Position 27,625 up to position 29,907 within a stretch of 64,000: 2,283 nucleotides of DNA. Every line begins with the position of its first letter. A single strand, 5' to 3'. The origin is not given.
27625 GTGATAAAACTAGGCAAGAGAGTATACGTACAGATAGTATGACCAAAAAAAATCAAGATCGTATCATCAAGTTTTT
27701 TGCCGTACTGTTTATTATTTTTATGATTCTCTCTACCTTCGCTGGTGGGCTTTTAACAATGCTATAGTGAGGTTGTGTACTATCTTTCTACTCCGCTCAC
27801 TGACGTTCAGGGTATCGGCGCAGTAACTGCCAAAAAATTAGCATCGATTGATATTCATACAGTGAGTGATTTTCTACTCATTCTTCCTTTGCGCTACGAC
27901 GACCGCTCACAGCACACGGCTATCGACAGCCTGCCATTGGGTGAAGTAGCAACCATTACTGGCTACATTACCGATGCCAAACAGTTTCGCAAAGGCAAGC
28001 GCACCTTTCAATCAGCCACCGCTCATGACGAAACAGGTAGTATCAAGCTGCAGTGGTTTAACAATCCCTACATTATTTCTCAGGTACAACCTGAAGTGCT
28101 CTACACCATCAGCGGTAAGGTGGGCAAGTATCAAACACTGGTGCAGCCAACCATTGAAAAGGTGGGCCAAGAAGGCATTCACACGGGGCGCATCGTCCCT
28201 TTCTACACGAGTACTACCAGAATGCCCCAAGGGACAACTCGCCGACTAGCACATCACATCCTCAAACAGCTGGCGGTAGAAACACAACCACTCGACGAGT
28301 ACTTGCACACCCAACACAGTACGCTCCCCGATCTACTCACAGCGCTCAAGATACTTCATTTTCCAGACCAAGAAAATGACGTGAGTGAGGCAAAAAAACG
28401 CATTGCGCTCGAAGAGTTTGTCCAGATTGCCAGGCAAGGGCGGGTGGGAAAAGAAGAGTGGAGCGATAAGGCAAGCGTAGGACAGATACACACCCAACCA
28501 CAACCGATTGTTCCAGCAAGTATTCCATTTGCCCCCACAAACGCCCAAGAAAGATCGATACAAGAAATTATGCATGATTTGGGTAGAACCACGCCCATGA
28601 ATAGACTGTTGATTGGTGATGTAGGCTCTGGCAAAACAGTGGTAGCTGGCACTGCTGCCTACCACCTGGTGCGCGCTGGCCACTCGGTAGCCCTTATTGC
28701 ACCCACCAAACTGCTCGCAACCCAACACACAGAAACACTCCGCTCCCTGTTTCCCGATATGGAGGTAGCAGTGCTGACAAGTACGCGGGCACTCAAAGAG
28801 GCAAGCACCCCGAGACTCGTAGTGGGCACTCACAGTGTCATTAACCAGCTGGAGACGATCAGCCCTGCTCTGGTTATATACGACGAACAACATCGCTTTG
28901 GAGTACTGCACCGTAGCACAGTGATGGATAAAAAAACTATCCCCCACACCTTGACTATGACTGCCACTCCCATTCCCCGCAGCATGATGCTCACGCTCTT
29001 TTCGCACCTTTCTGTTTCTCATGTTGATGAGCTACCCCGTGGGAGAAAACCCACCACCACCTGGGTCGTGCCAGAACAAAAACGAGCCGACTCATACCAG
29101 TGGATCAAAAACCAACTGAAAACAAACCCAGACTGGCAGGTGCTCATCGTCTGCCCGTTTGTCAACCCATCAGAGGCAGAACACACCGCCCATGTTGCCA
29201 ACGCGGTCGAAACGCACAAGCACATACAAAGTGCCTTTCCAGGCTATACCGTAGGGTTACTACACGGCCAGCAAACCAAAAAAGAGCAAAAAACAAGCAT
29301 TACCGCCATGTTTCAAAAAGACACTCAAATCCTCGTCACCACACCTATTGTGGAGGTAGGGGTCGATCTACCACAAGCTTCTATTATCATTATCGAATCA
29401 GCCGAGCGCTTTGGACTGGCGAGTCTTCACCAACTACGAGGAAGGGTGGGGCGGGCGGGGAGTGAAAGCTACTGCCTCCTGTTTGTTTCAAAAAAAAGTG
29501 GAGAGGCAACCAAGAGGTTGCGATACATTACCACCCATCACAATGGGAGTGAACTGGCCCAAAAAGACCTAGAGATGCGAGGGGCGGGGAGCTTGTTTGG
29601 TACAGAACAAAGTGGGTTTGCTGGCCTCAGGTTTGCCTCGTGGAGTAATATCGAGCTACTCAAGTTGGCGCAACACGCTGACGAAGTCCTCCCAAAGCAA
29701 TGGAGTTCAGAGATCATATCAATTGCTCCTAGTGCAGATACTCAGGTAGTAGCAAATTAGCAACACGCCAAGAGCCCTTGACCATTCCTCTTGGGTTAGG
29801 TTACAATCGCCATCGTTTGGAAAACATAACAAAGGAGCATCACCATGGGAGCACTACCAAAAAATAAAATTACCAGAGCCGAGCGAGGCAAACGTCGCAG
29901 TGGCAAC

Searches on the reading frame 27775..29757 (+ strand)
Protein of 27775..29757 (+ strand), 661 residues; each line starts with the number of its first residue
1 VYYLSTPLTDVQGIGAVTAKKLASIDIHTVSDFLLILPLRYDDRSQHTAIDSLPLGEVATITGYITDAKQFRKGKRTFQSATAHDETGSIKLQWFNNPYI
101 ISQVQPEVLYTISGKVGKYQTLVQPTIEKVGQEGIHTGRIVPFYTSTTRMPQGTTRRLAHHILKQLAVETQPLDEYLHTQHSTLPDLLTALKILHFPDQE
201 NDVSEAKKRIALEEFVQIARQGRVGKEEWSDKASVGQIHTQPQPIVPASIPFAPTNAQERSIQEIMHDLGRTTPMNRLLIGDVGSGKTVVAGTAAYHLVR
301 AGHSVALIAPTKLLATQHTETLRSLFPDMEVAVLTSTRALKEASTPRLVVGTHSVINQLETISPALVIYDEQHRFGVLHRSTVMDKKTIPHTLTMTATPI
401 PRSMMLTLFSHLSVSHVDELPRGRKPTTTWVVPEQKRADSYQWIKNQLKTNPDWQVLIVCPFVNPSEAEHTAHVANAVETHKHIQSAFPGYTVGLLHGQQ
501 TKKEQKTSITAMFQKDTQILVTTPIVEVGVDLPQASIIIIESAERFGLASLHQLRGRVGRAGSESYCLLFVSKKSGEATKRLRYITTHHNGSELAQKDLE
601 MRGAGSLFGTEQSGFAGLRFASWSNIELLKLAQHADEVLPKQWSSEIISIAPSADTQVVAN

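Call 13: search_protein_families(library=pfam, proteins=[window:27775-29757:+], max_evalue=0.00001)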
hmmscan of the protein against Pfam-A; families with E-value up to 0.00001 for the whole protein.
window:27775-29757:+ (661 aa): 6 families
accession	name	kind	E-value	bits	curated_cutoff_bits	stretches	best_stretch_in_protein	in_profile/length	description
PF00270.35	DEAD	-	3.1e-18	66.5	26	1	255-402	1-162/167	DEAD/DEAH box helicase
PF00271.37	Helicase_C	-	1.4e-17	64.3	23.5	1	442-562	4-110/110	Helicase conserved C-terminal domain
PF17191.10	RecG_wedge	-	1.7e-16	60.7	23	1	11-160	5-156/162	RecG wedge domain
PF04851.21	ResIII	-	1.9e-12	47.8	22.5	1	254-399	4-162/164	Type III restriction enzyme, res subunit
PF22590.2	Cas3-like_C_2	-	8.4e-08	32.9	27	1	472-561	10-104/106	CRISPR-associated nuclease/helicase Cas3, C-terminal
PF01336.31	tRNA_anti-codon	-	2.6e-06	27.7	27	1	60-122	2-63/75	OB-fold nucleic acid binding domain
